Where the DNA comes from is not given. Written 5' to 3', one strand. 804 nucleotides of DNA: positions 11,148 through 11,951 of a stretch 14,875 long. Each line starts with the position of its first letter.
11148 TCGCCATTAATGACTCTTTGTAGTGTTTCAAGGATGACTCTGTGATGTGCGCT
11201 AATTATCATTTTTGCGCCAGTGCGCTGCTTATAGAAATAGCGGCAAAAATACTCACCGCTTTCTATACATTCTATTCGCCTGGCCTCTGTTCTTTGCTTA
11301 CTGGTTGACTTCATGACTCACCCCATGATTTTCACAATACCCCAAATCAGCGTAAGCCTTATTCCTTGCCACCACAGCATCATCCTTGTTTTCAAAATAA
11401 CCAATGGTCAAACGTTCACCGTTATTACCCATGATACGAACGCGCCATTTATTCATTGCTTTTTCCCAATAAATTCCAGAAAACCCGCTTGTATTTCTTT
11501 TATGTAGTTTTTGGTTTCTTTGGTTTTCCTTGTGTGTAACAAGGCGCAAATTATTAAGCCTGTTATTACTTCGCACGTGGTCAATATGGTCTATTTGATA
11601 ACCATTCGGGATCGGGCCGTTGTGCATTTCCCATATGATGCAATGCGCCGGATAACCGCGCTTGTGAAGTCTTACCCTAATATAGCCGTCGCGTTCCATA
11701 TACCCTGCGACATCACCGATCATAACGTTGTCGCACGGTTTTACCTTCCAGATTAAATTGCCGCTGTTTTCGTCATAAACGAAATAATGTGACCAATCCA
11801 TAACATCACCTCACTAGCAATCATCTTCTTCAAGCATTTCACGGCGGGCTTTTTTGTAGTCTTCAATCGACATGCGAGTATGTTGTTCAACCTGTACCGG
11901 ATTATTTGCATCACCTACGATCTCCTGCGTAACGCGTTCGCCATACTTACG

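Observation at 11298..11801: HNH-AP2 homing-endonuclease-like gene wedged between terminase small and large subunit genes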

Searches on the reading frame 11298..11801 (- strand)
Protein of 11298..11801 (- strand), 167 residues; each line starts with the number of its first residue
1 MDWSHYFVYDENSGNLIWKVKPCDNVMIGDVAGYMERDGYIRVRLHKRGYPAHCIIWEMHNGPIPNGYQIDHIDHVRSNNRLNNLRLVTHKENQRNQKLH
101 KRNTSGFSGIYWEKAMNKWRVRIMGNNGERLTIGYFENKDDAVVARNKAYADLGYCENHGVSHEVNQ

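Call 4: search_protein_families(library=pfam, proteins=[window:11298-11801:-], max_evalue=0.01)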
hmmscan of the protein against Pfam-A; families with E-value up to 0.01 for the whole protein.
window:11298-11801:- (167 aa): 2 families
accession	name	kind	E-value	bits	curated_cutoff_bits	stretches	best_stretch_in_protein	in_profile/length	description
PF13392.12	HNH_3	-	3.5e-22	78.2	24.8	1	50-95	1-46/46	HNH endonuclease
PF00847.26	AP2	-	0.0059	17.3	33.3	0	105-138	1-37/54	AP2 domain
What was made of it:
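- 11298..11801 (-): HNH-AP2 endonuclease ORF (167 aa). Pfam HNH_3 3.5e-22 plus weak AP2 (call 4).
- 11343..11489 (-): AP2-like DNA-binding domain, approximately aa 105-153 (three strands plus a helix). The Pfam AP2 hit is sub-threshold (call 4).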

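Call 5: search_protein_families(library=phrogs, proteins=[window:11298-11801:-], max_evalue=0.001)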
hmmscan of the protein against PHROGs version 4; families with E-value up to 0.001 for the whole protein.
window:11298-11801:- (167 aa): 21 families
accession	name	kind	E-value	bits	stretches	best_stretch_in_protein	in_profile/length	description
phrog_99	-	DNA, RNA and nucleotide metabolism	5.7e-63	214.9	1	1-166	112-273/383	HNH endonuclease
phrog_4578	-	DNA, RNA and nucleotide metabolism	3.7e-36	124.9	1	52-161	14-122/130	HNH endonuclease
phrog_3593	-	DNA, RNA and nucleotide metabolism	1.8e-26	94.1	1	33-147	76-190/210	HNH endonuclease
phrog_374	-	DNA, RNA and nucleotide metabolism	5.5e-17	62.8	1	57-159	315-412/617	HNH endonuclease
phrog_59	-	DNA, RNA and nucleotide metabolism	3.2e-16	60.7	1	35-117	172-246/423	HNH endonuclease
phrog_959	-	DNA, RNA and nucleotide metabolism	2.4e-15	57.5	1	34-105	38-114/138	HNH endonuclease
phrog_826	-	DNA, RNA and nucleotide metabolism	2.6e-15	57.7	1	33-98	90-159/281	HNH endonuclease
phrog_1891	-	DNA, RNA and nucleotide metabolism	5.9e-14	53.1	1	35-100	147-215/255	HNH endonuclease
phrog_1492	-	DNA, RNA and nucleotide metabolism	8.1e-13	49.3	1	35-105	93-167/414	HNH endonuclease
phrog_13470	-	DNA, RNA and nucleotide metabolism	9.9e-10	39.8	1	94-149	84-138/152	HNH endonuclease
phrog_15471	-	DNA, RNA and nucleotide metabolism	1.6e-09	38.8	1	49-106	31-81/183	HNH endonuclease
phrog_953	-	DNA, RNA and nucleotide metabolism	1.7e-07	31.9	1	87-149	295-357/420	HNH endonuclease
phrog_1872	-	DNA, RNA and nucleotide metabolism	5.1e-06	27.5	1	32-105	45-117/166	endonuclease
phrog_6254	-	DNA, RNA and nucleotide metabolism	1.2e-05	26.7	1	32-107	18-96/154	HNH endonuclease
phrog_24751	-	DNA, RNA and nucleotide metabolism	1.2e-05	26.4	1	105-149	9-52/65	HNH endonuclease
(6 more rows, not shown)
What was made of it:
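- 11298..11801 (-): PHROG_99 5.7e-63 (call 5).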

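Call 17: find_encoding_contigs(protein=window:11298-11801:-, flank=8000, max_places=10)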
Protein window:11298-11801:- (167 aa): 1 contig read that carries it; 1 place shown.
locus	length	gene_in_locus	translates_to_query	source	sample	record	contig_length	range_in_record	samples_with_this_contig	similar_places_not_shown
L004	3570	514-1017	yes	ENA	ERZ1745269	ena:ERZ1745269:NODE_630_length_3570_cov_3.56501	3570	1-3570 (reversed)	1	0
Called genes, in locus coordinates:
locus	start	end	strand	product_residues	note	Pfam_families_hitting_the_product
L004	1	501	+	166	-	PF20901:Sf6_terminase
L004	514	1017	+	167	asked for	PF13392:HNH_3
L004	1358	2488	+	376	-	PF17289:Terminase_6C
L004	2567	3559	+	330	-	PF06381:Phage_portal_3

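Call 18: find_homologous_proteins(query=window:11301-11801:-, max_evalue=1e-10)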
Query window:11301-11801:- (167 aa): 66 proteins with E <= 1e-10 among 67 candidates.
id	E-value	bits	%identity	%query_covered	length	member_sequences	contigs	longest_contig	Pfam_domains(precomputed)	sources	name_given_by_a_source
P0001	2.6e-109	381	97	100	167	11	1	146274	PF13392.13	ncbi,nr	ncbi:HNH endonuclease [Escherichia coli]|nr:HNH endonuclease [Escherichia coli]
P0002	1.5e-105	369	93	100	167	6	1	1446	PF13392.13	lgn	-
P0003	7.2e-104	363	92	100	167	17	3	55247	PF13392.13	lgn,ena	-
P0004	1.7e-90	320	80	100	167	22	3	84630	PF13392.13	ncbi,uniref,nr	ncbi:HNH endonuclease signature motif containing protein [Escherichia coli]|uniref:HNH endonuclease 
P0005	3.8e-81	289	73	100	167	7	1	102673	PF13392.13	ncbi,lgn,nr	ncbi:HNH endonuclease [Escherichia coli]|nr:HNH endonuclease [Escherichia coli]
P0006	6.3e-73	262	97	68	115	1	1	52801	PF13392.13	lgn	-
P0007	3.8e-47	178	50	100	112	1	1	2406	-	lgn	-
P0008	3.8e-45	172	52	96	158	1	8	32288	PF00847.27,PF13392.13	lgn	-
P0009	9.0e-44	167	49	96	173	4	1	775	PF13392.13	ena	-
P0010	2.5e-42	163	52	98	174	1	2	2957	PF13392.13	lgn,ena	-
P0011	3.4e-41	159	51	95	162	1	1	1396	PF13392.13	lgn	-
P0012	1.6e-40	157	48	98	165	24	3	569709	PF13392.13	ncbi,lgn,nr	ncbi:HNH endonuclease [Yersinia enterocolitica]|nr:HNH endonuclease [Yersinia enterocolitica] EKN598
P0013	4.9e-40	155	49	96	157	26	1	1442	PF13392.13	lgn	-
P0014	1.3e-39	154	51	93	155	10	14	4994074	PF13392.13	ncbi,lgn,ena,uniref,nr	ncbi:HNH endonuclease [Escherichia coli]|uniref:HNH endonuclease n=1 Tax=Escherichia coli TaxID=562 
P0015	2.5e-39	153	51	96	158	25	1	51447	PF00847.27,PF13392.13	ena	-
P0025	1.0e-36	144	42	98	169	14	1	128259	PF00847.27,PF13392.13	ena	-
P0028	1.6e-35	140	48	96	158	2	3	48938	PF00847.27,PF13392.13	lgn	-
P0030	2.3e-34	137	45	96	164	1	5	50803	PF00847.27,PF13392.13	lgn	-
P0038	1.7e-33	134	45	96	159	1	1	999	PF00847.27,PF13392.13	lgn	-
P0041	8.9e-33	132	44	92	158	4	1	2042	PF00847.27,PF13392.13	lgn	-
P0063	3.4e-21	94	46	59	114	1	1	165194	PF00847.27,PF13392.13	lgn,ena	-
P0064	2.4e-19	88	46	58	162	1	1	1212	PF00847.27,PF13392.13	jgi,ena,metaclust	metaclust:\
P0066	6.8e-15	73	34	96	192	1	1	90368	PF00847.27,PF13392.13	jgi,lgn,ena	-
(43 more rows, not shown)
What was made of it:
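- On Free-standing HNH_3-AP2 homing endonuclease genes: Several homologues carry a precomputed PF00847 hit (call 18).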

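Call 19: find_encoding_contigs(protein=P0001, flank=6000, max_places=4)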
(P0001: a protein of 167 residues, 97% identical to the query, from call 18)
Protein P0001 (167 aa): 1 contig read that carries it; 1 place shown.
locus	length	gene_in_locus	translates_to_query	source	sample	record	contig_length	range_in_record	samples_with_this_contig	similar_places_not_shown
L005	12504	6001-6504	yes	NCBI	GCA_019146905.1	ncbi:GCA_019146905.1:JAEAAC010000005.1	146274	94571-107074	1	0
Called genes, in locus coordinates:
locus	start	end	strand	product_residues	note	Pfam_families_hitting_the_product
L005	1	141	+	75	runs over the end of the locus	-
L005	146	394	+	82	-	-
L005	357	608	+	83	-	-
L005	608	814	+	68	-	-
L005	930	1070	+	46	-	-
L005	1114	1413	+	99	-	-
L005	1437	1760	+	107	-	-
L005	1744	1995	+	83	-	-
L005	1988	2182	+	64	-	-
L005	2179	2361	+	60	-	-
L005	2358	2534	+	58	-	-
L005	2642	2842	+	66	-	PF16080:Phage_holin_2_3, PF16082:Phage_holin_2_4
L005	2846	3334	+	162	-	PF00959:Phage_lysozyme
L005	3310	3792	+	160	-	PF03245:Phage_lysis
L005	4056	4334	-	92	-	PF00024:PAN_1 (weak)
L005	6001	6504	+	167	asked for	PF13392:HNH_3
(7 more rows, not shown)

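Call 20: find_encoding_contigs(protein=P0003, flank=6000, max_places=4)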
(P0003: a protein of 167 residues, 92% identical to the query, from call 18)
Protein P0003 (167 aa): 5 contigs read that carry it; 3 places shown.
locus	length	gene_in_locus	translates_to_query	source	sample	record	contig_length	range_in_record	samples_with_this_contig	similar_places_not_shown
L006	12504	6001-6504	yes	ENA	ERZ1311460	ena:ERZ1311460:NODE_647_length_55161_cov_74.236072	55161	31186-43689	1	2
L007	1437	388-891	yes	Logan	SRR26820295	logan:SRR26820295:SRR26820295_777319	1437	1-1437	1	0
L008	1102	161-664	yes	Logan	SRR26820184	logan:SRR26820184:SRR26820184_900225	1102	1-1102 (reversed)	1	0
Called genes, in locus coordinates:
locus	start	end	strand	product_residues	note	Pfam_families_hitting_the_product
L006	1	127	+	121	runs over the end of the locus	-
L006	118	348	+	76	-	-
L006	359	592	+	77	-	-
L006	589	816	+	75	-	-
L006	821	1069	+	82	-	-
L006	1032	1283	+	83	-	-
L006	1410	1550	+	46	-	-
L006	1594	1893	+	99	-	-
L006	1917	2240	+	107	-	-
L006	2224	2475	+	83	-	-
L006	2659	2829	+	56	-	-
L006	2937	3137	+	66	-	PF16080:Phage_holin_2_3, PF16082:Phage_holin_2_4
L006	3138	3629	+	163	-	PF00959:Phage_lysozyme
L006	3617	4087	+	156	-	PF03245:Phage_lysis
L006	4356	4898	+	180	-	-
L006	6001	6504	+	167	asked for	PF13392:HNH_3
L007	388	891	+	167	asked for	PF13392:HNH_3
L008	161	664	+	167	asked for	PF13392:HNH_3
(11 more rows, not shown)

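Call 21: find_encoding_contigs(protein=P0004, flank=6000, max_places=4)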
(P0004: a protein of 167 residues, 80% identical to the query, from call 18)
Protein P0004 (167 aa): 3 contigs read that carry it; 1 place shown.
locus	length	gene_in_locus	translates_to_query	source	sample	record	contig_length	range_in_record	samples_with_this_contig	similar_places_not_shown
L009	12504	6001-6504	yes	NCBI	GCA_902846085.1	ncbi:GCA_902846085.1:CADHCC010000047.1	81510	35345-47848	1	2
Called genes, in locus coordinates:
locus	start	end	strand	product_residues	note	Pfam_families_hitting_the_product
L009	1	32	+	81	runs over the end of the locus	-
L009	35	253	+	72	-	-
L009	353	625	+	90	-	-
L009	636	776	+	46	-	-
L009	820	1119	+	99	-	-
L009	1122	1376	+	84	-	-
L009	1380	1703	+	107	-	-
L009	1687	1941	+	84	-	-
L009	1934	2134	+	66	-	-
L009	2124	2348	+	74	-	-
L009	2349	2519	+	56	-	-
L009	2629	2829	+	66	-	PF16080:Phage_holin_2_3, PF16082:Phage_holin_2_4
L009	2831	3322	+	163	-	PF00959:Phage_lysozyme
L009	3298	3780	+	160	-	PF03245:Phage_lysis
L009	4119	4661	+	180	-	-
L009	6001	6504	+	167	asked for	PF13392:HNH_3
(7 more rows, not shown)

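Call 22: find_encoding_contigs(protein=P0005, flank=6000, max_places=4)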
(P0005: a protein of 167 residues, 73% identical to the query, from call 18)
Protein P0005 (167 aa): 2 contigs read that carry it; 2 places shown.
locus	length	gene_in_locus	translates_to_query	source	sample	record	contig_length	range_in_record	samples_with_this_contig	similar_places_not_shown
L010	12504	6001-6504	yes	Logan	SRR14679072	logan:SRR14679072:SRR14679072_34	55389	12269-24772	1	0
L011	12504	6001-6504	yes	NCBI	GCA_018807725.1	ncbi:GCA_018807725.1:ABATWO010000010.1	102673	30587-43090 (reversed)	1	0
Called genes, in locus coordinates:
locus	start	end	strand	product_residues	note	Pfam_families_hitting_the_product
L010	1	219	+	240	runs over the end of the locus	PF03589:Antiterm, PF00684:DnaJ_CXXCXGXG (weak), PF03589:Antiterm, PF27659:CHP02642 (weak)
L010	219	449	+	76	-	-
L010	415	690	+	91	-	-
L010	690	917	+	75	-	-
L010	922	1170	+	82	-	-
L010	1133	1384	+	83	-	-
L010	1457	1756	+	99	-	-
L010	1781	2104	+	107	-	-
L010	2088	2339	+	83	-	-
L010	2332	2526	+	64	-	-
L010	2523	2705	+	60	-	-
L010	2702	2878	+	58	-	-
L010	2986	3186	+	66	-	PF16080:Phage_holin_2_3, PF16082:Phage_holin_2_4 (weak)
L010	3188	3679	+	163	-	PF00959:Phage_lysozyme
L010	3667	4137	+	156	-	-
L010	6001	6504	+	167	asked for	PF13392:HNH_3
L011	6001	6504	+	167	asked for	PF13392:HNH_3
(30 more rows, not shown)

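Call 31: search_solved_structures(query=window:11301-11801:-, max_evalue=1, show_alignments=2)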
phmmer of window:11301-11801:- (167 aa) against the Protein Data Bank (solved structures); distinct sequences matched with E-value up to 1: 1.
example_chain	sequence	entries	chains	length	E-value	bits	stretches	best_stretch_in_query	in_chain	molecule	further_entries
1u3e_M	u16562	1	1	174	0.005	19.9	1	35-99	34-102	HNH homing endonuclease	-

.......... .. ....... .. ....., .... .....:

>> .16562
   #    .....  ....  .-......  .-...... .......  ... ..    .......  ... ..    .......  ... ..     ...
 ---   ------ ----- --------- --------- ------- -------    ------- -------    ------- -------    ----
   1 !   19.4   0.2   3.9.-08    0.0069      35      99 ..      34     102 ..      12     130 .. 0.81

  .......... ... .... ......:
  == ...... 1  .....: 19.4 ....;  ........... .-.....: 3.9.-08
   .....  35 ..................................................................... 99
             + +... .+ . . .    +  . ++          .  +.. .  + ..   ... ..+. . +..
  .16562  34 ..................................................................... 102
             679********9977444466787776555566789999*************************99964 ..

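Call 44: predict_structure(alignment_id=A2)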
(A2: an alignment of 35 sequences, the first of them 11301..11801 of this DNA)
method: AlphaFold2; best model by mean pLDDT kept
length: 167 residues; sequences in the alignment: 35
mean_pLDDT: 85.0   pTM: 0.66
mean pLDDT of the five models: 85.0, 84.2, 83.4, 83.2, 81.5
residues with pLDDT >= 90: 87; 70-90: 54; 50-70: 20; < 50: 6
segments of 3 or more residues with pLDDT < 50: 162-167
pLDDT, mean of each block of 10 residues (from residue 1): 95 96 93 93 94 97 93 90 91 66 68 90 79 91 87 68 41
secondary structure, 60 per line:
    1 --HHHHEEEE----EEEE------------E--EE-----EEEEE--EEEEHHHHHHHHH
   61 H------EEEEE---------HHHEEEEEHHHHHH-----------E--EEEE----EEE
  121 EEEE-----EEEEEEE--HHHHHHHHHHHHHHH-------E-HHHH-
elements in order: H3-6 E7-10 E15-18 E41-45 E48-51 H52-61 E68-72 E85-89 H90-95 E110-113 E118-124 E130-136 H139-153 H163-166
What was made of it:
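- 11343..11489 (-): Model secondary structure E110-113, E118-124, E130-136, H139-153 (call 44).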

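Call 48: fold_search(model_id=the predicted structure, library=pdb)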
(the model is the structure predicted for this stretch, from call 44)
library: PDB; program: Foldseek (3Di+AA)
matches with E <= 10: 526; with E <= 0.001: 1
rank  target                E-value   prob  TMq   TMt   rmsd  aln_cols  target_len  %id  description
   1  1u3e_M                2.4e-04  1.00  0.43  0.42  15.2       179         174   20  DNA binding and cleavage by the HNH homing endonuclease I-HmuI (released 2004-08-31)
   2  1gcc_A                2.3e-02  1.00  0.29  0.69   3.4        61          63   21  SOLUTION NMR STRUCTURE OF THE COMPLEX OF GCC-BOX BINDING DOMAIN OF ATERF1 AND GCC-BOX DNA, MINIMIZED AVERAGE STRUCTURE (released 1999-03-23)
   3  5wx9_A                6.5e-02  0.98  0.28  0.34   5.1        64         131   22  Crystal Structure of AtERF96 with GCC-box (released 2017-11-22)
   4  7et4_D                8.8e-02  0.99  0.28  0.44   4.1        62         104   14  Crystal structure of Arabidopsis TEM1 AP2 domain (released 2021-09-15)
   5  7et4_J                8.8e-02  0.99  0.28  0.45   4.2        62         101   14  Crystal structure of Arabidopsis TEM1 AP2 domain (released 2021-09-15)
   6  9i05_Xn               1.1e-01  0.33  0.23  0.22  18.1       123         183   12  Cryo-EM structure of the large subunit of the mitochondrial ribosome from Toxoplasma gondii (released 2025-06-11)
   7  7wq5_B                1.5e-01  0.90  0.29  0.30   6.0        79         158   23  Crystal structure of Arabidopsis transcriptional factor WRINKLED1 with dsDNA (released 2022-08-31)
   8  7wq5_A                1.5e-01  0.95  0.30  0.29   6.7        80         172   19  Crystal structure of Arabidopsis transcriptional factor WRINKLED1 with dsDNA (released 2022-08-31)
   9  7et5                  1.6e-01  0.97  0.27  0.43   4.7        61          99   16  Crystal structure of Arabidopsis TEM1 AP2 domain (released 2021-09-15)
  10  7et4_A                2.7e-01  0.99  0.24  0.38   1.5        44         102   18  Crystal structure of Arabidopsis TEM1 AP2 domain (released 2021-09-15)
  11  9hqv_Yn               2.9e-01  0.94  0.29  0.24   3.6        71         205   17  Cryo-EM structure of the small subunit of the mitochondrial ribosome from Toxoplasma gondii (released 2025-06-11)
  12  1evw_A                2.9e-01  0.51  0.29  0.30   7.4        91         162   15  L116A MUTANT OF THE HOMING ENDONUCLEASE I-PPOI COMPLEXED TO HOMING SITE DNA. (released 2000-08-03)
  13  7et4_G                3.5e-01  0.95  0.29  0.46   4.4        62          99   14  Crystal structure of Arabidopsis TEM1 AP2 domain (released 2021-09-15)
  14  9g6k_Lk               3.7e-01  0.82  0.24  0.22   2.9        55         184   16  LSU structure derived from the LSU sample of the mitoribosome from T. gondii. (released 2024-12-11)
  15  9bug                  4.2e-01  0.54  0.17  0.08  12.7        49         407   18  Hydrolase domain of Chitinase 1 from Enterobacter cloacae (released 2025-08-27)
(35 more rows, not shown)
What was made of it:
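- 11343..11489 (-): Foldseek hits to AtERF1, AtERF96 and TEM1 AP2 domains (call 48).
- On Free-standing HNH_3-AP2 homing endonuclease genes: Aligns to I-HmuI (calls 31, 48). However, the AF2 model (pLDDT about 90 in the strands and helix) matches AtERF1, ERF96 and TEM1 AP2 domains at prob 0.98-1.0 (calls 44, 48).
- Checked: The AlphaFold2 model (mean pLDDT 85, call 44) matches I-HmuI 1u3e (E=2.4e-4, prob 1.0) and the AtERF1 AP2 domain 1gcc (prob 1.0, TM 0.69 over the target) (call 48).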

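Call 50: search_dna_similar(query=window:11301-11801:-, collection=phages, mode=protein, max_rows=30)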
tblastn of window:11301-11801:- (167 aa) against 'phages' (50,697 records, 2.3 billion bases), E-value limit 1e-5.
Records with a match: 2560; places in all: 3625; records where one place covers at least 80% of the query: 1931.
Best place of each record, by identity: <60% 2560.
By first word of the organism name: Salmonella 638; Escherichia 520; Klebsiella 460; Vibrio 264; Acinetobacter 59; Pseudomonas 50; Pectobacterium 48; Yersinia 44; Brucella 41; Shigella 34; and 70 more.
By host as written in the record: - 498; Klebsiella pneumoniae 229; Escherichia coli 165; Salmonella enterica 78; Salmonella enterica subsp. enterica serovar Typhimurium 55; Salmonella sp. 51; Salmonella enterica subsp. enterica serovar Enteritidis 51; Salmonella enterica subsp. enterica serovar Enteritidis PT1 45; and 576 more.
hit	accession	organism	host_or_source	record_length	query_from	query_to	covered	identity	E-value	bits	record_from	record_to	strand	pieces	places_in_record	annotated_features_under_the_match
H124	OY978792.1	Klebsiella phage vB_Kpn_K38PH09C2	-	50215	1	164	98%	48.8%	1e-34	133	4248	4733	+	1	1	HNH endonuclease | head maturation protease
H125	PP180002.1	Escherichia phage mEp013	Escherichia coli K-12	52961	1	160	96%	49.7%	3e-35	135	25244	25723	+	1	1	HNH endonuclease motif containing protein | hypothetical protein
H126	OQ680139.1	Escherichia phage PH1062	Escherichia coli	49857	1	160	96%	49.7%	2e-34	132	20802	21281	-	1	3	HNH endonuclease | hypothetical protein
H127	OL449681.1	Phage vB_EcoM-p111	-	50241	1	160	96%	49.7%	5e-34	131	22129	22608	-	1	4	HNH endonuclease motif protein | hypothetical protein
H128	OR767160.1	Escherichia phage vB-EcoS-XT34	Escherichia coli EC-YP1907-33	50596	1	160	96%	49.7%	5e-34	131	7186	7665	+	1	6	homing endonuclease | hypothetical protein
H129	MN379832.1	Klebsiella phage KL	Klebsiella pneumoniae ATCC BAA-2146TM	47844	1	160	96%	49.4%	2e-35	135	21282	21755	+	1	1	none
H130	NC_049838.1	Klebsiella phage KL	Klebsiella pneumoniae ATCC BAA-2146TM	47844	1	160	96%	49.4%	2e-35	135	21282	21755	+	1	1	none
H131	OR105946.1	Klebsiella phage vB_KpnP_cmc356ctg2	Klebsiella pneumoniae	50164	1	160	96%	49.4%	2e-35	135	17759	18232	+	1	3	HNH endonuclease motif containing protein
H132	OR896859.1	Klebsiella phage StarXobjector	Klebsiella pneumoniae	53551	1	160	96%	49.4%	2e-35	135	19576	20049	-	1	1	HNH endonuclease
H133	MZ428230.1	Klebsiella phage vB_KpnS-VAC9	Klebsiella pneumoniae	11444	1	160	96%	49.4%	2e-35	135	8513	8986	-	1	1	HNH endonuclease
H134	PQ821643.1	Klebsiella phage HZJ32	Klebsiella pneumoniae L3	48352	1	160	96%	49.4%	2e-35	135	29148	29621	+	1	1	HNH endonuclease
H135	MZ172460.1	Klebsiella phage BUCT556A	Klebsiella pneumoniae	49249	1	160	96%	49.4%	2e-35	135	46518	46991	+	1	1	HNH endonuclease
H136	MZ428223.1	Klebsiella phage vB_KpnS-VAC5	Klebsiella pneumoniae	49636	1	160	96%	49.4%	2e-35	135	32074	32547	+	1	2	HNH endonuclease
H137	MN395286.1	Klebsiella phage PhiKpNIH-2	Klebsiella pneumoniae subsp. pneumoniae ...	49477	1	160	96%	49.4%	2e-35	135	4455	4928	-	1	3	putative HNH endonuclease | ribosome_binding_site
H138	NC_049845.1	Klebsiella phage PhiKpNIH-2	Klebsiella pneumoniae subsp. pneumoniae ...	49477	1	160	96%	49.4%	2e-35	135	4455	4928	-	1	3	HNH endonuclease | ribosome_binding_site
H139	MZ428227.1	Klebsiella phage vB_KpnS-VAC10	Klebsiella pneumoniae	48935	1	160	96%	49.4%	2e-35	135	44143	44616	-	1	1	HNH endonuclease motif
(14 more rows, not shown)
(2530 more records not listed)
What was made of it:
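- Closest known: HNH-AP2 homing endonucleases of phages, cyanobacteria and ciliates. Different: The closest match in sequenced phage isolates is about 50% identical (call 50).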

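Call 64: search_protein_families(library=ncbifam, proteins=[window:11301-11801:-], max_evalue=0.001)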
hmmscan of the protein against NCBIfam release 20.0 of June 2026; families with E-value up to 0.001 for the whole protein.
window:11301-11801:- (167 aa): 0 families
